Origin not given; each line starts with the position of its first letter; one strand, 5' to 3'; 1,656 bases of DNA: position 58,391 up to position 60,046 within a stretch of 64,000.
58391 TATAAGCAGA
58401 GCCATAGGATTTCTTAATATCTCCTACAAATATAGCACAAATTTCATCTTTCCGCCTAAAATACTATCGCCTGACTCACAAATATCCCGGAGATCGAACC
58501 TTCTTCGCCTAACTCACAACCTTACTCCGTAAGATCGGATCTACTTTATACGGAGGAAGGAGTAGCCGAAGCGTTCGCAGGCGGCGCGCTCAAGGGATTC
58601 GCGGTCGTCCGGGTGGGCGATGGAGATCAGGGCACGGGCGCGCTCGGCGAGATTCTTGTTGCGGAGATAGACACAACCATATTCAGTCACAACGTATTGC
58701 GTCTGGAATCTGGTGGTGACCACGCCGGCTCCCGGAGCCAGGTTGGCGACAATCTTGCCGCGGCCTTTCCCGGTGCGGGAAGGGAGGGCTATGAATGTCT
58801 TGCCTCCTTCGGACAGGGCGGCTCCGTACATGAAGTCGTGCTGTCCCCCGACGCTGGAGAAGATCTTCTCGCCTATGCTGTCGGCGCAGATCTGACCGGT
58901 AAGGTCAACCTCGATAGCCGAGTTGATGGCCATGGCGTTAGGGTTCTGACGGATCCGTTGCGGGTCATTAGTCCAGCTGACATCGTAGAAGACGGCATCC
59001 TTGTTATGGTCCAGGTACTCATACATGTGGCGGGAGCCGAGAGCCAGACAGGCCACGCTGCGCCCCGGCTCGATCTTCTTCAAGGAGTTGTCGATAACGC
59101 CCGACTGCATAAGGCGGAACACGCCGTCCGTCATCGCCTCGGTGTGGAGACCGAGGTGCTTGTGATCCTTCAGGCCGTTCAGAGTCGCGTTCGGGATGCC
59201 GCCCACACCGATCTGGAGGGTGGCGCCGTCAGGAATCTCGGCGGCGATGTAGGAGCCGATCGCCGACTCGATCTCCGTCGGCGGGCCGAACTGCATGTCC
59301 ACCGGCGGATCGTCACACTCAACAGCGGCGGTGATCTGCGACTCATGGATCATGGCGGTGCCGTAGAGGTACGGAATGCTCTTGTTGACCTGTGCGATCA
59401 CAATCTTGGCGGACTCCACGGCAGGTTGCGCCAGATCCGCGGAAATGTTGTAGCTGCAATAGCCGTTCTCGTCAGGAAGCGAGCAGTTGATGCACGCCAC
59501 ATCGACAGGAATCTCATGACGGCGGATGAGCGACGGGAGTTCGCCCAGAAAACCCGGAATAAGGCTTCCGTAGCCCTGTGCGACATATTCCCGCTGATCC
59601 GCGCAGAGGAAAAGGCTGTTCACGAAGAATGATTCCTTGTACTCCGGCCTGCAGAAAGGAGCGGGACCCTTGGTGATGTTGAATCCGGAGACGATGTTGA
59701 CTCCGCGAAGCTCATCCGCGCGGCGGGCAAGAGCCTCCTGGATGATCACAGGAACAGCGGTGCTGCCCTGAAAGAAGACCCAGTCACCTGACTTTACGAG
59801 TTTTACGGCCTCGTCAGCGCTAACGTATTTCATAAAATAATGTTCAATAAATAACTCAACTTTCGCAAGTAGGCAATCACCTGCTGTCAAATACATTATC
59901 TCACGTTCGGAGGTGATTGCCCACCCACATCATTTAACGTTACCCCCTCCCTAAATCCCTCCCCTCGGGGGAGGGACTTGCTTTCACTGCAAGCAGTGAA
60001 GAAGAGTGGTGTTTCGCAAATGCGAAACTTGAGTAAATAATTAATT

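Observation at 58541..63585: iorA-iorB-aminotransferase and then a CoA-transferase: a compact aromatic-amino-acid-to-arylacetate cassette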

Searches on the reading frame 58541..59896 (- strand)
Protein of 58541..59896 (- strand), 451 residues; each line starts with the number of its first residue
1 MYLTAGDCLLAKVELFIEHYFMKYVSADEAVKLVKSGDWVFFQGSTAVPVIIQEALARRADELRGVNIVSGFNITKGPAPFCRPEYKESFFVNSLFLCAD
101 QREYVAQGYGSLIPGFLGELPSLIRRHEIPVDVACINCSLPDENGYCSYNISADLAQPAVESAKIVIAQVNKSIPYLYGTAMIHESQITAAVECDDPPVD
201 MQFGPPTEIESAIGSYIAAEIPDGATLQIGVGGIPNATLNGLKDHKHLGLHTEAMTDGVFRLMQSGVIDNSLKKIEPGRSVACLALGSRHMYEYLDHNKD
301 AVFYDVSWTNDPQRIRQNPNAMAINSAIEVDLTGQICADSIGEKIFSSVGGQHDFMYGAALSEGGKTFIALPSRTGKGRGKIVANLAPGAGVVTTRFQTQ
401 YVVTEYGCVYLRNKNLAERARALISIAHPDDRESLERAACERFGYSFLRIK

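Call 3: search_protein_families(library=pfam, proteins=[window:58541-59896:-])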
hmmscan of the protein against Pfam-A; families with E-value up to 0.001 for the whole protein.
window:58541-59896:- (451 aa): 3 families
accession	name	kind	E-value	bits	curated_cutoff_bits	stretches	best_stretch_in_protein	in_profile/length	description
PF13336.12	AcetylCoA_hyd_C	-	2.1e-57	193.8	23.7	1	287-439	1-154/154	Acetyl-CoA hydrolase/transferase C-terminal domain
PF02550.21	AcetylCoA_hydro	-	3.6e-18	66.7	24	1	19-196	4-190/198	Acetyl-CoA hydrolase/transferase N-terminal domain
PF01144.29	CoA_trans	-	4.6e-06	26.6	23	0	217-271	8-68/217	Coenzyme A transferase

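Call 4: search_protein_families(library=ncbifam, proteins=[window:58541-59896:-])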
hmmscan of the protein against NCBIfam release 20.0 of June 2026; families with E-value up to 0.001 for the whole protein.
window:58541-59896:- (451 aa): 6 families
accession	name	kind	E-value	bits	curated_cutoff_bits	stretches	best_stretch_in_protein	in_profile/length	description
TIGR03948.1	butyr_acet_CoA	equivalog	1.3e-93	314.2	674.8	1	16-439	2-434/445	butyryl-CoA:acetate CoA-transferase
NF053666.1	BtrAceCoATfers1341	equivalog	1.5e-26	93.4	740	1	164-436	183-456/492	butyryl-CoA:acetate CoA transferase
TIGR03458.1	YgfH_subfam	subfamily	6.2e-24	84.5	658.7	1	182-436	200-456/489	succinate CoA transferase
NF053853.1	ScActCoATferScpC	equivalog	4.7e-22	78.3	500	1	183-437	205-461/493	succinyl-CoA:acetate CoA-transferase ScpC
TIGR02428.1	pcaJ_scoB_fam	subfamily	2.5e-05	23.8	243.55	1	212-416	5-183/207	3-oxoacid CoA-transferase subunit B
NF008154.0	PRK10906.1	equivalog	0.00052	19.4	331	1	209-255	77-123/252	DeoR/GlpR family transcriptional regulator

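Call 7: search_solved_structures(query=window:58541-59833:-, max_evalue=0.00001, show_alignments=1)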
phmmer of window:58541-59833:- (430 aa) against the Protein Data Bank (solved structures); distinct sequences matched with E-value up to 0.00001: 20.
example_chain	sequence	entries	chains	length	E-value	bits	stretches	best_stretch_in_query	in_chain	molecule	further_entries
3eh7_A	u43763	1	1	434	1.5e-105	356.5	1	2-423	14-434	4-hydroxybutyrate CoA-transferase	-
9vag_F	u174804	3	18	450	7.1e-105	354.3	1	2-421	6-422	4-hydroxybutyrate coenzyme A transferase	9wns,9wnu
2oas_A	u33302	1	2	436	1.2e-102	347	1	5-427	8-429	4-hydroxybutyrate coenzyme A transferase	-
3gk7_A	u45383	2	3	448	1.1e-101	343.7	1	5-426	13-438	4-Hydroxybutyrate CoA-transferase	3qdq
3d3u_A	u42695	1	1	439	4.6e-91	308.8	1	3-422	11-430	4-hydroxybutyrate CoA-transferase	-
4n8i_A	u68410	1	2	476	7.8e-65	222.4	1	3-419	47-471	4-hydroxybutyrate coenzyme A transferase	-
3qli_A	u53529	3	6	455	9.6e-64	218.8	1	3-419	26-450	Coenzyme A transferase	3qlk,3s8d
4n8h_A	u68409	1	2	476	1.1e-63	218.6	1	3-419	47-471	4-hydroxybutyrate coenzyme A transferase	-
4n8j_A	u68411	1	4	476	2.6e-63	217.4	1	4-419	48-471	Putative 4-hydroxybutyrate coenzyme A transferase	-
4n8l_A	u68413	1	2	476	3e-63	217.2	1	3-419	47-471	Putative 4-hydroxybutyrate coenzyme A transferase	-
4n8k_A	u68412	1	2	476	7.7e-63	215.8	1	3-419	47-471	Putative 4-hydroxybutyrate coenzyme A transferase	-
2nvv_A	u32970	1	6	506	5.8e-17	64.6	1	161-414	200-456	Acetyl-CoA hydrolase/transferase family protein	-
4eu9_A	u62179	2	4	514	5.7e-16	61.4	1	162-415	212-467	Succinyl-CoA:acetate coenzyme A transferase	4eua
4eud_A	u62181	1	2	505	7e-16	61.1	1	162-415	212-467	Succinyl-CoA:acetate coenzyme A transferase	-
4eu3_A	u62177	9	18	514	7.6e-16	61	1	162-415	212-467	Succinyl-CoA:acetate coenzyme A transferase | Succinyl-CoA:acetate CoA-transferase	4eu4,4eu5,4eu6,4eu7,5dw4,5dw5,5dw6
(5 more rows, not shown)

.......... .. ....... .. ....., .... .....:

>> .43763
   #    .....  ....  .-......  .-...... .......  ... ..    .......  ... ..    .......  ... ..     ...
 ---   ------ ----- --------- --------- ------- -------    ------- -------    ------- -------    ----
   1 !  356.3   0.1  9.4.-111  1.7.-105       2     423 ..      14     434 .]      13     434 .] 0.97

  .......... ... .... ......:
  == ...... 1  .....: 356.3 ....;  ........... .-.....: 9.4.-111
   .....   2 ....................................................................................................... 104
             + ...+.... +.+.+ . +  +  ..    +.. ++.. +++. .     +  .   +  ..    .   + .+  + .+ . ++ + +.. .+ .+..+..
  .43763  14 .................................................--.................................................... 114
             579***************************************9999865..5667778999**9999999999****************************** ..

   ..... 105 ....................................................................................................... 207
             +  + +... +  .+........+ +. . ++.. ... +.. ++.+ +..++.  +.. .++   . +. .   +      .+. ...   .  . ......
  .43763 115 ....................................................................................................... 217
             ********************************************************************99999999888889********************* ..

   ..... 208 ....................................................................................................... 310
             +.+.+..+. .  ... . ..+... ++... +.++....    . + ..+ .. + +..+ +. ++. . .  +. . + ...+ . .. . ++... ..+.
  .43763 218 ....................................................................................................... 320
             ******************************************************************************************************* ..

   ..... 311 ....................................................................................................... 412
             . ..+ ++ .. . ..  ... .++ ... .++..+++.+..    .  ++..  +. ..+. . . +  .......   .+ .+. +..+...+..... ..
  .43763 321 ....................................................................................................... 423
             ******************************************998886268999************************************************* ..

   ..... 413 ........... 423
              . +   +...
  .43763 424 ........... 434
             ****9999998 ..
